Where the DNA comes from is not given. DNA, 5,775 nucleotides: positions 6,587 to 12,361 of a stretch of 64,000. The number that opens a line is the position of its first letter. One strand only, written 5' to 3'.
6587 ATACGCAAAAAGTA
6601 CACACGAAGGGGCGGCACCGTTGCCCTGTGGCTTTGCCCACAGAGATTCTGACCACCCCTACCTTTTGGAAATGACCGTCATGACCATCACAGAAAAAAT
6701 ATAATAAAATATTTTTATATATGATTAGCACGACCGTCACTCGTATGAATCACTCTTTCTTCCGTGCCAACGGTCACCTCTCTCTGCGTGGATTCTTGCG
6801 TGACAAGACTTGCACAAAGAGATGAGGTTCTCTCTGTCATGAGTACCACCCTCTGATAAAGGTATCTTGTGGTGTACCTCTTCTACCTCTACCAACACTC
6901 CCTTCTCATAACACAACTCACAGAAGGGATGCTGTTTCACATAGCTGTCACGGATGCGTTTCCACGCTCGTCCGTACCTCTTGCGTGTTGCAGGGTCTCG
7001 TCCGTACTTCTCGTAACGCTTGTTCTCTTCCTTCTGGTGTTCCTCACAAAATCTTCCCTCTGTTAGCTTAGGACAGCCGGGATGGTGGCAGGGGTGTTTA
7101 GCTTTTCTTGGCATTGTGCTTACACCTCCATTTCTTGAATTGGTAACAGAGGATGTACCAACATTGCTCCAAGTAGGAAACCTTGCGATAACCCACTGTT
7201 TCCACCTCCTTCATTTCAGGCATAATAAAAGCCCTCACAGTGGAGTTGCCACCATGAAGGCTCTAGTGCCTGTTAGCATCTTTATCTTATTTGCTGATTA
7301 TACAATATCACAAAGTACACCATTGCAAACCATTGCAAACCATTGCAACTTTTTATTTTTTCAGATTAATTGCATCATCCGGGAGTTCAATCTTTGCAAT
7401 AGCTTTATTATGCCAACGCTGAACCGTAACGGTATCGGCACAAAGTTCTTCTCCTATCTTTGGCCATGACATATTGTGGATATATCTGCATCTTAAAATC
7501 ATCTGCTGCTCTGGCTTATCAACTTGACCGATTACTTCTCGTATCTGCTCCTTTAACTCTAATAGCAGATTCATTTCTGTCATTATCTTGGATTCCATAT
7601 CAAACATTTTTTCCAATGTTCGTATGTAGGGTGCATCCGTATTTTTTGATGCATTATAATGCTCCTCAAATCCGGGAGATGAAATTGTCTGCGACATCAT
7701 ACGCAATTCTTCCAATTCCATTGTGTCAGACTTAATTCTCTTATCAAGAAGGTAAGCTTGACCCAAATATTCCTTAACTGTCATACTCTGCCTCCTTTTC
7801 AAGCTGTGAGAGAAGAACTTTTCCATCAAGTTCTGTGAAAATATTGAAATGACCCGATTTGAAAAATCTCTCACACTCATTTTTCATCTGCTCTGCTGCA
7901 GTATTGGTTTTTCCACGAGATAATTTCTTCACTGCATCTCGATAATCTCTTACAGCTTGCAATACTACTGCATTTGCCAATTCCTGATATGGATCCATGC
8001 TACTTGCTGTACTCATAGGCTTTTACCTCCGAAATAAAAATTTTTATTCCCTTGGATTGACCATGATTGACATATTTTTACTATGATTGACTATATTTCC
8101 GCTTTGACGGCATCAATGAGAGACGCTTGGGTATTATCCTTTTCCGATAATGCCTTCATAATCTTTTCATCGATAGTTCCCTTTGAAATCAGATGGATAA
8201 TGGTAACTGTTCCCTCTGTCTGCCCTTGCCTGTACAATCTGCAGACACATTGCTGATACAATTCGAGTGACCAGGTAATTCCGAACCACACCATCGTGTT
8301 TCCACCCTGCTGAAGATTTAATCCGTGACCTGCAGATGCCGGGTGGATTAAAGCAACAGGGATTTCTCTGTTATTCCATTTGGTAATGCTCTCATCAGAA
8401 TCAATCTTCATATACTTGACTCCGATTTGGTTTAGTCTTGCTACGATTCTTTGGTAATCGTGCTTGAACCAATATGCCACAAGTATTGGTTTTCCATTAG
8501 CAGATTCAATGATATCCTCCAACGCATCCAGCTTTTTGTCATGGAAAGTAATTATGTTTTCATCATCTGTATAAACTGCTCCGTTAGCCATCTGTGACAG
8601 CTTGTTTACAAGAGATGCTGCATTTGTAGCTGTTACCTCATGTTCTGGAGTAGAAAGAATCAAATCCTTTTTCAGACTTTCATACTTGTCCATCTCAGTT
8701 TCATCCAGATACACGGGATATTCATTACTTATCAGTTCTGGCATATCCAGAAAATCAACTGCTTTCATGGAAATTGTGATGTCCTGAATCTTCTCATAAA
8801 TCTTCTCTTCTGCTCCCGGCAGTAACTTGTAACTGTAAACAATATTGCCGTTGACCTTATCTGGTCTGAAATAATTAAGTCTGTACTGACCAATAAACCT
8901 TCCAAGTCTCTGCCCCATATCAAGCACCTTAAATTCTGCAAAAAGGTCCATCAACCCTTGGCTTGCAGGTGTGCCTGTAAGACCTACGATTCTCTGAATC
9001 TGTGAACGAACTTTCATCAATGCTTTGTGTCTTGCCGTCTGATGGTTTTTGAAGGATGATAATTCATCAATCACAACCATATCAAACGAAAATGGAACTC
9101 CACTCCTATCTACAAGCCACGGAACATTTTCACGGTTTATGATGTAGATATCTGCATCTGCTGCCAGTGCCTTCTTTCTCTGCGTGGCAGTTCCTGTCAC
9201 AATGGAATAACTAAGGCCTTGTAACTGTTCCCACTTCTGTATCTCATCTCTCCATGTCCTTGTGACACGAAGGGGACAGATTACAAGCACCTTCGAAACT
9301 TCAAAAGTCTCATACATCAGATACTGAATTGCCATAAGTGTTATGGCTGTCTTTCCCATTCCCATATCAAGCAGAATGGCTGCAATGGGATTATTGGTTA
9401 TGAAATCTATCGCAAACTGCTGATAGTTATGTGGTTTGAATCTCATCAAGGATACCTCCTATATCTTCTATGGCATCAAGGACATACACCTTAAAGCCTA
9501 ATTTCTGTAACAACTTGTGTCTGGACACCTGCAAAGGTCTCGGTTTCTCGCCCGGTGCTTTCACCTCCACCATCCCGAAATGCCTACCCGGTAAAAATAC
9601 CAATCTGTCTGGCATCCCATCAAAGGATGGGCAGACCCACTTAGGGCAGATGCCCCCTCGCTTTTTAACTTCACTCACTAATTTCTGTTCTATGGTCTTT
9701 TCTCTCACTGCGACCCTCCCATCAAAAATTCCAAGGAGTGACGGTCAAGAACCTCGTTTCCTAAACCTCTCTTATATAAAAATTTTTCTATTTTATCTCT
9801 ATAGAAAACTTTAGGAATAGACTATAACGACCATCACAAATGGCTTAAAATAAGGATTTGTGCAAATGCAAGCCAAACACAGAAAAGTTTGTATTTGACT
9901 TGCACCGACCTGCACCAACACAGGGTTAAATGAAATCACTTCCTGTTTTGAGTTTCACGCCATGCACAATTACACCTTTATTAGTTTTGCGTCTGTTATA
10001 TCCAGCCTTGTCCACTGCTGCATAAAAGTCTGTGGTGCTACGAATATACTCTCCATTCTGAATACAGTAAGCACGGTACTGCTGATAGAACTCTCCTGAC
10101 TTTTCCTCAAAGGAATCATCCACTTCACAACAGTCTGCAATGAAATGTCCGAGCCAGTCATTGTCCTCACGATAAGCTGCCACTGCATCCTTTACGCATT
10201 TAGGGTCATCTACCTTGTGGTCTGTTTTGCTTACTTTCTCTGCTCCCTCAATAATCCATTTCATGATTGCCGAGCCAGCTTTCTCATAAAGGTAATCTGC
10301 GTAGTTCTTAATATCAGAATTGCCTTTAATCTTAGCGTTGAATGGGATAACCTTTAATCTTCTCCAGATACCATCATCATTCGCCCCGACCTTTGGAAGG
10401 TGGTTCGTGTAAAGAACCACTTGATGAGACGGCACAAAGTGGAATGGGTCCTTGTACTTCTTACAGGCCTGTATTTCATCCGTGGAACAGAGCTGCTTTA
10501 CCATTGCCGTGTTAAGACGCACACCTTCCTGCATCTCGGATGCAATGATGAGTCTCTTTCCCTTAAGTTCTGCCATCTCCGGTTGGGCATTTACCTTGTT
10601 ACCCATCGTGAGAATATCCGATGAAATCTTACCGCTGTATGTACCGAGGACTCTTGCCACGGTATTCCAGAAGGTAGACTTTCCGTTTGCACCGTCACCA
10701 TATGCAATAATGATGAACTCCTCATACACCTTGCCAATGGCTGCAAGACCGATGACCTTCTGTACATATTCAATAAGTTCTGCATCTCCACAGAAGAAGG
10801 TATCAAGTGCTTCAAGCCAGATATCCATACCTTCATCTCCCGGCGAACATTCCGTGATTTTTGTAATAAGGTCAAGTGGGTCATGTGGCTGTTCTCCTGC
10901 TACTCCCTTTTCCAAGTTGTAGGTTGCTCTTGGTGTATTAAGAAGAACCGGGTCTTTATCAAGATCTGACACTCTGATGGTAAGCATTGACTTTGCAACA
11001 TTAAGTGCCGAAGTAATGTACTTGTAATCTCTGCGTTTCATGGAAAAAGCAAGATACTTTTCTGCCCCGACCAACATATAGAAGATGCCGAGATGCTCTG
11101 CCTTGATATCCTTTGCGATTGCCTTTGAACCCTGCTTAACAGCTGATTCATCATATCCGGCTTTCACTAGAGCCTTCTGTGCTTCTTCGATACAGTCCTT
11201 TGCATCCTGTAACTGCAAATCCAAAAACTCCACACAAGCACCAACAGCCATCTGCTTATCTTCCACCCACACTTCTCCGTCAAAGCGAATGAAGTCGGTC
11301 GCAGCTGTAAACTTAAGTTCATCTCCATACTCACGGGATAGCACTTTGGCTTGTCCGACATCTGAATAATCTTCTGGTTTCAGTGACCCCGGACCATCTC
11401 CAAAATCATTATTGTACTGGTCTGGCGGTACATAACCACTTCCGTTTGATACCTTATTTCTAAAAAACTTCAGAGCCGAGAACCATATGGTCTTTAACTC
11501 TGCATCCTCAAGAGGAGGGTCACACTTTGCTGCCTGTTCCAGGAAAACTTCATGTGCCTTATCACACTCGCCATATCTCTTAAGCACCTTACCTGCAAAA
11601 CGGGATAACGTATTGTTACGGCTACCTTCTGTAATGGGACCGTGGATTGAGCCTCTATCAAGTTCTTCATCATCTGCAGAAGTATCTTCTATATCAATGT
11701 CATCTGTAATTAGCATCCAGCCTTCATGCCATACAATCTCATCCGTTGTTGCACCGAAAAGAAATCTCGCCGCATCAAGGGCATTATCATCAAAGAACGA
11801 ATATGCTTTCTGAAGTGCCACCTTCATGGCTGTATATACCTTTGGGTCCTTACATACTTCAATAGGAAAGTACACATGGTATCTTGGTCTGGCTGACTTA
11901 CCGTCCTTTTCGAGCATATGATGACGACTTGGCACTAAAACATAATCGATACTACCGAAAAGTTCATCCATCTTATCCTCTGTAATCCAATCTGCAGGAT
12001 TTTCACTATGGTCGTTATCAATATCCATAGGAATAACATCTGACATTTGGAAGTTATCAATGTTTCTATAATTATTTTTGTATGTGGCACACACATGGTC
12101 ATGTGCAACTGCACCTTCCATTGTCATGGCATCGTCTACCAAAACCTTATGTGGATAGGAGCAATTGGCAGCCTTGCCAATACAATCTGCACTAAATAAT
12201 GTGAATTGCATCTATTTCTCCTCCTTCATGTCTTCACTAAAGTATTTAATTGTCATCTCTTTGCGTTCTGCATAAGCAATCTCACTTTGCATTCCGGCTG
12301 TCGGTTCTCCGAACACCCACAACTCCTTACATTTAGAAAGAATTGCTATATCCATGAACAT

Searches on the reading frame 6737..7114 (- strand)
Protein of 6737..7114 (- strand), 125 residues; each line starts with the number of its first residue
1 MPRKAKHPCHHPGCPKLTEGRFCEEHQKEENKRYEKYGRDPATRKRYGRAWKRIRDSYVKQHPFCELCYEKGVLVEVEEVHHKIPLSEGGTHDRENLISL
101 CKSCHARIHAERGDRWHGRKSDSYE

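Call 64: search_protein_families(library=phrogs, proteins=[window:6737-7114:-], max_evalue=0.00001)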
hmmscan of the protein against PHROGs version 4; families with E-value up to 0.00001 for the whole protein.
window:6737-7114:- (125 aa): 15 families
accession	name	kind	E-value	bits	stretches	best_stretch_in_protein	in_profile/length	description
phrog_144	-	DNA, RNA and nucleotide metabolism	2.3e-33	116.3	1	1-118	17-142/175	HNH endonuclease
phrog_589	-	DNA, RNA and nucleotide metabolism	4e-21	76.6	1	1-119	34-149/179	HNH endonuclease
phrog_2323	-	DNA, RNA and nucleotide metabolism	6e-16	59.4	1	32-111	5-86/113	HNH endonuclease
phrog_119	-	DNA, RNA and nucleotide metabolism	1.3e-13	51.6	1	30-115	170-261/443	HNH endonuclease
phrog_333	-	DNA, RNA and nucleotide metabolism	1.8e-13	51.9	1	43-107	13-77/138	HNH endonuclease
phrog_1271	-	DNA, RNA and nucleotide metabolism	3.1e-11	44.3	1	21-118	232-325/361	HNH endonuclease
phrog_5956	-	DNA, RNA and nucleotide metabolism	1.3e-10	42.1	1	42-111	37-110/138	HNH endonuclease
phrog_6050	-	DNA, RNA and nucleotide metabolism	3.4e-10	40.3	1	60-111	309-360/402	HNH endonuclease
phrog_338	-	DNA, RNA and nucleotide metabolism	2.3e-09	38.1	1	32-107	175-258/340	HNH endonuclease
phrog_740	-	DNA, RNA and nucleotide metabolism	3.7e-08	33.7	1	45-112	21-88/332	HNH endonuclease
phrog_8446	-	DNA, RNA and nucleotide metabolism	6.4e-08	33.5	1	43-109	122-196/211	HNH endonuclease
phrog_15103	-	unknown function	1.9e-06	28.5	1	34-110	175-256/280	-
phrog_8048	-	DNA, RNA and nucleotide metabolism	4.3e-06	27.1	1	24-121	138-238/273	HNH endonuclease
phrog_4581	-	head and packaging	8.5e-06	26.4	1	13-112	14-112/395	terminase small subunit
phrog_22283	-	unknown function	9.7e-06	26.6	0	53-108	13-68/135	-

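Call 65: search_protein_families(library=pfam, proteins=[window:6737-7114:-], max_evalue=0.0001)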
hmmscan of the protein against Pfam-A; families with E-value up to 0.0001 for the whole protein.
window:6737-7114:- (125 aa): 1 family
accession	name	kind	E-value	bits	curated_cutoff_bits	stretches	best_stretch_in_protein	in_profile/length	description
PF01844.29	HNH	-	7.8e-14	52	21.4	1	65-111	1-47/47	HNH endonuclease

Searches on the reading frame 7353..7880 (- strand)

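Call 64: search_protein_families(library=phrogs, proteins=[window:7353-7880:-], max_evalue=0.00001)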
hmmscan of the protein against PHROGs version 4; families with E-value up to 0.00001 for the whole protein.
window:7353-7880:- (175 aa): 2 families
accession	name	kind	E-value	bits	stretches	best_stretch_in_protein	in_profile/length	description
phrog_36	-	transcription regulation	8.1e-22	78.9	1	9-166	22-185/220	transcriptional regulator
phrog_248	-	transcription regulation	6.9e-08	33.7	1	56-163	45-132/161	transcriptional activator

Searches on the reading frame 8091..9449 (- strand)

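Call 7: search_protein_families(library=pfam, proteins=[window:8091-9449:-], max_evalue=0.01)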
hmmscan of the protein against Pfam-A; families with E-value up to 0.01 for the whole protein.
window:8091-9449:- (452 aa): 4 families
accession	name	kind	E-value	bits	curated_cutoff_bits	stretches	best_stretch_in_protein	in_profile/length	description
PF00176.29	SNF2-rel_dom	-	1.8e-20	73.7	24.9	1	21-177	17-179/290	SNF2-related domain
PF00270.35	DEAD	-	8e-10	39.1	26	1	9-164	3-162/167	DEAD/DEAH box helicase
PF04851.21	ResIII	-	3e-08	34.2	22.5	1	4-162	2-163/164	Type III restriction enzyme, res subunit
PF00271.37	Helicase_C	-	6.9e-08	33.2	23.5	1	306-409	2-110/110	Helicase conserved C-terminal domain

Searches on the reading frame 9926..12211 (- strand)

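Call 7: search_protein_families(library=pfam, proteins=[window:9926-12211:-], max_evalue=0.01)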
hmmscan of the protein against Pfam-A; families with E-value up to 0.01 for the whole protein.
window:9926-12211:- (761 aa): 5 families
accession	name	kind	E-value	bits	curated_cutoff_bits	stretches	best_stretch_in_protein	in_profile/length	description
PF19263.5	DUF5906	-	2e-15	57.9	27.6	1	504-618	2-114/114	Family of unknown function (DUF5906)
PF08706.16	D5_N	-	2.2e-15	57.6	22.4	1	288-474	1-145/145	D5 N terminal like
PF05272.17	VapE-like_dom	-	0.0017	18.3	25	1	470-645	18-188/217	Virulence-associated protein E-like domain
PF08708.16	PriCT_1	-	0.0032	17.5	21.1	0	189-247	4-62/67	Primase C terminal 1 (PriCT-1)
PF03288.22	Pox_D5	-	0.0044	17.9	21.4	1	682-745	1-68/86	Poxvirus D5 protein-like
